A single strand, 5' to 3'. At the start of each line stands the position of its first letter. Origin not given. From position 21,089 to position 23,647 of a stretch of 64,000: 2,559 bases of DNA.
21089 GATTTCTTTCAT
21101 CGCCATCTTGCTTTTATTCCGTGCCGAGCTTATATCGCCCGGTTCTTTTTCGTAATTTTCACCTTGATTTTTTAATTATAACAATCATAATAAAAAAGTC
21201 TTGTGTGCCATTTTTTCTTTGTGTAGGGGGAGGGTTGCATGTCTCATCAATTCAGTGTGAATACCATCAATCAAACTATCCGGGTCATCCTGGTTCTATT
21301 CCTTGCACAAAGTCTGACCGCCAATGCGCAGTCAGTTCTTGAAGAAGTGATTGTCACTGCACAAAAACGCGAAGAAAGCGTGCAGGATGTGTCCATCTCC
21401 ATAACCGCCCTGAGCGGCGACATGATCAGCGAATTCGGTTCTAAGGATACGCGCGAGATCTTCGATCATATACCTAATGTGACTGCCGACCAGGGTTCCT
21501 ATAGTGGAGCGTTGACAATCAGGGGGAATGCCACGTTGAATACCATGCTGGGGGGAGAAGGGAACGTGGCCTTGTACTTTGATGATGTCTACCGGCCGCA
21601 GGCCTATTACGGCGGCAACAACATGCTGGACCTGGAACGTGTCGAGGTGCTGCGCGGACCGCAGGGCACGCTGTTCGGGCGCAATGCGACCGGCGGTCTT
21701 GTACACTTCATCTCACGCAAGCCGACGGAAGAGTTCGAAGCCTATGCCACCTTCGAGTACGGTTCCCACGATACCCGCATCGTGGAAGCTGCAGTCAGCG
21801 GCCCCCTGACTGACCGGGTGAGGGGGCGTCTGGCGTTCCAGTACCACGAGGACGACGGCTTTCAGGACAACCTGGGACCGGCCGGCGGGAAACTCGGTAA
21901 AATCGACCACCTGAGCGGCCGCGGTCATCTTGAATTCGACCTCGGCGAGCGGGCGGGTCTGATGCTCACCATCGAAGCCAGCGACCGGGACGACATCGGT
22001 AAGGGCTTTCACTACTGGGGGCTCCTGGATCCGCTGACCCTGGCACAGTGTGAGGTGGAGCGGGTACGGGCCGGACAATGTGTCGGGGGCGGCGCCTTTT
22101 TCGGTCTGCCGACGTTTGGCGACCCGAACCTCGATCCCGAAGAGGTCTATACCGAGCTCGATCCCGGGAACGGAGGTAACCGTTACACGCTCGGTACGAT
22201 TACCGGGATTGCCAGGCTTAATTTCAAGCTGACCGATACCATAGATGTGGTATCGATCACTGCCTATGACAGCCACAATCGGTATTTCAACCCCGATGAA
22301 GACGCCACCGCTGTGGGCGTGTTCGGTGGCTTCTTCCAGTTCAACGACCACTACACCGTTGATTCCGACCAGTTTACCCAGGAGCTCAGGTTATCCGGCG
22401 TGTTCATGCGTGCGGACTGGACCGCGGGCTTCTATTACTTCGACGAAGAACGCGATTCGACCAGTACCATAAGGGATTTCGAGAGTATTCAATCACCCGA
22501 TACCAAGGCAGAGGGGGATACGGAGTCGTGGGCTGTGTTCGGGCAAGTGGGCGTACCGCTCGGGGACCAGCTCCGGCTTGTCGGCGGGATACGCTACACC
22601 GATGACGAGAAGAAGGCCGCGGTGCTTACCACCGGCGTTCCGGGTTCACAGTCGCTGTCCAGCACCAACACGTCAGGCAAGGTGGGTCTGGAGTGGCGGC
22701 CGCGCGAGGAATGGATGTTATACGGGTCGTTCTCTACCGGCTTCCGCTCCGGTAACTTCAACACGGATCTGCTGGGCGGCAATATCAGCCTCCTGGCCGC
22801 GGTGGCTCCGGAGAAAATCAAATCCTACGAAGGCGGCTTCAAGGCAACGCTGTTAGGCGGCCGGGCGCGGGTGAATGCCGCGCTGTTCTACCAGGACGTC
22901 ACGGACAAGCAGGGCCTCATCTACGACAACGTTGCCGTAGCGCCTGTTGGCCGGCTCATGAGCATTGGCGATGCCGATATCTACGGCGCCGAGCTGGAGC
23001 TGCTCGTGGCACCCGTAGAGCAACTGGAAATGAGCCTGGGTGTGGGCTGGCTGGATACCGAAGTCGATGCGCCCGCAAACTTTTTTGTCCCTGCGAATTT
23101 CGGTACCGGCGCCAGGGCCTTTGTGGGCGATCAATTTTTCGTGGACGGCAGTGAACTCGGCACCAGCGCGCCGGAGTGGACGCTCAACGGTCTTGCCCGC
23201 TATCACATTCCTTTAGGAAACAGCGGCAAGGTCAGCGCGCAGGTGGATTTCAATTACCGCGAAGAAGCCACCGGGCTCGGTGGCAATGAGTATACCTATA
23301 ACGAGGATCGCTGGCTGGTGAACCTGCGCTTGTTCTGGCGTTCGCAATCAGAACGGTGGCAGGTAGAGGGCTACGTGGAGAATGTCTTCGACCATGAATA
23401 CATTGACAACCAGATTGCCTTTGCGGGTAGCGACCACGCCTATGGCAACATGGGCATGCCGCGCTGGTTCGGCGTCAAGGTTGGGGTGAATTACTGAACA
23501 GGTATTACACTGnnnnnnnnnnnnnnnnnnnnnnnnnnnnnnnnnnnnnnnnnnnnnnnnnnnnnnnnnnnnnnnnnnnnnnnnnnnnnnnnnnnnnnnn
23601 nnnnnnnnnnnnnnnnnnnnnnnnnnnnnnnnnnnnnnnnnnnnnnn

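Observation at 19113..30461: A protein of the linalool dehydratase/isomerase family embedded in a periplasmic oxidation module (PQQ quinohemoprotein dehydrogenase, DsbA-like protein, acyl-CoA synthetase, TonB receptor, FAD oxidase, TetR regulator, cupins)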

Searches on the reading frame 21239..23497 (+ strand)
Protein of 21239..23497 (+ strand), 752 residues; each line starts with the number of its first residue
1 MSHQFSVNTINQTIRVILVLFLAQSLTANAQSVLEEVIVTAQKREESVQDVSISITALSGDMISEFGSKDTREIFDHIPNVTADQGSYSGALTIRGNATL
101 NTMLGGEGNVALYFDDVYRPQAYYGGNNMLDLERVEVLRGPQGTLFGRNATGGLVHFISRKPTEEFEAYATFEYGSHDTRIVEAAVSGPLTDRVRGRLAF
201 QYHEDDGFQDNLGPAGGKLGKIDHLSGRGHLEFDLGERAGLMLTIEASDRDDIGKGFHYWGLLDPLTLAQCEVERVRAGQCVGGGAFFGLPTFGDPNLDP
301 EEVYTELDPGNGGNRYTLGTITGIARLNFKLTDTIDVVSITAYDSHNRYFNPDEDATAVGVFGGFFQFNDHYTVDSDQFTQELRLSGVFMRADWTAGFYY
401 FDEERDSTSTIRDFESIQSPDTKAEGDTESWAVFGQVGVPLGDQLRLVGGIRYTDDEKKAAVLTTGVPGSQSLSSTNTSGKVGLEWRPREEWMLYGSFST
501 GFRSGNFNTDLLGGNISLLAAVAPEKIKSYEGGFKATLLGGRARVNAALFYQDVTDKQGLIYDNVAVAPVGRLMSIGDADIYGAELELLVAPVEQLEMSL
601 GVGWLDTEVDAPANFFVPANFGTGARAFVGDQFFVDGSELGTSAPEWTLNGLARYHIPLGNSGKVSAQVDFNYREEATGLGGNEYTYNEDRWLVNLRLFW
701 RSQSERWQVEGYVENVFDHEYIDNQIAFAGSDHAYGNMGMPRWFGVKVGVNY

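Call 3: search_protein_families(library=pfam, proteins=[window:21239-23497:+], max_evalue=0.01)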
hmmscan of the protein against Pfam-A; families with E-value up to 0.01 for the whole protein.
window:21239-23497:+ (752 aa): 2 families
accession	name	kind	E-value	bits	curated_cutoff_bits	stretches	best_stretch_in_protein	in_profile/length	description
PF00593.30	TonB_dep_Rec_b-barrel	-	6e-41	142.2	27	1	308-716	47-436/436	TonB dependent receptor-like, beta-barrel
PF07715.20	Plug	-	2e-14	54.4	23.9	1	48-153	2-106/107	TonB-dependent Receptor Plug Domain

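Call 27: search_protein_families(library=ncbifam, proteins=[window:21239-23497:+], max_evalue=0.00001)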
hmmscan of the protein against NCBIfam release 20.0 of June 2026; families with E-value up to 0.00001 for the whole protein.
window:21239-23497:+ (752 aa): 20 families
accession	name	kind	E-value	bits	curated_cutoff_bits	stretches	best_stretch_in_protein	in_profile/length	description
TIGR01783.1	TonB-siderophor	subfamily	6.7e-45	153.9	223.5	2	50-212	1-162/649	TonB-dependent siderophore receptor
TIGR01785.1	TonB-hemin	subfamily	2.5e-31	108.8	316.85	2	373-725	301-658/677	TonB-dependent heme/hemoglobin receptor family protein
TIGR01779.1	TonB-B12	equivalog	1.2e-17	63.8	599.7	1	20-212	14-206/614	TonB-dependent vitamin B12 receptor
TIGR01786.1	TonB-hemlactrns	subfamily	2.2e-16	59.4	323.75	1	393-556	350-521/719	TonB-dependent hemoglobin/transferrin/lactoferrin family receptor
NF010010.0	PRK13483.1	equivalog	2.1e-15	55.8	927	1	14-168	12-171/660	ligand-gated channel protein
NF010038.0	PRK13513.1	equivalog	4.1e-15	55.4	942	1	16-196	14-207/659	ligand-gated channel protein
NF049960.1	siderphRecptFauA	equivalog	1.7e-11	43.3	900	1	24-210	50-234/727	TonB-dependent alcaligin siderophore receptor FauA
NF007926.1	PRK10641.1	equivalog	5.4e-11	41.8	836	1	22-209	14-201/617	TonB-dependent vitamin B12 receptor BtuB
NF010650.0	PRK14049.1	equivalog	9.1e-11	40.6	904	1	131-192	159-220/729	ferrioxamine B receptor precursor protein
NF007478.2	PRK10064.1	equivalog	1.9e-10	39.7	745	1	13-235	7-243/663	catecholate siderophore receptor CirA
NF047944.1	FoxamRcptFoxA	equivalog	1.2e-09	37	1300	1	132-200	135-201/697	ferrioxamine B receptor FoxA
NF050067.1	TonBEntbctnRecCfrA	equivalog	2.5e-09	36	1200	1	13-169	5-167/698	TonB-dependent ferric enterobactin receptor CfrA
NF053590.1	TonB_dep_TOL0244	equivalog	2.6e-09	36.2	645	1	34-202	10-181/604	TOL_0244 family TonB-dependent receptor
NF007465.0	PRK10044.1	equivalog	4e-09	35.2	803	1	12-177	40-204/726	ferrichrome porin FhuA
NF007349.0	PRK09840.1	equivalog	3.4e-08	31.9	686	1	30-192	50-207/760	catecholate siderophore receptor Fiu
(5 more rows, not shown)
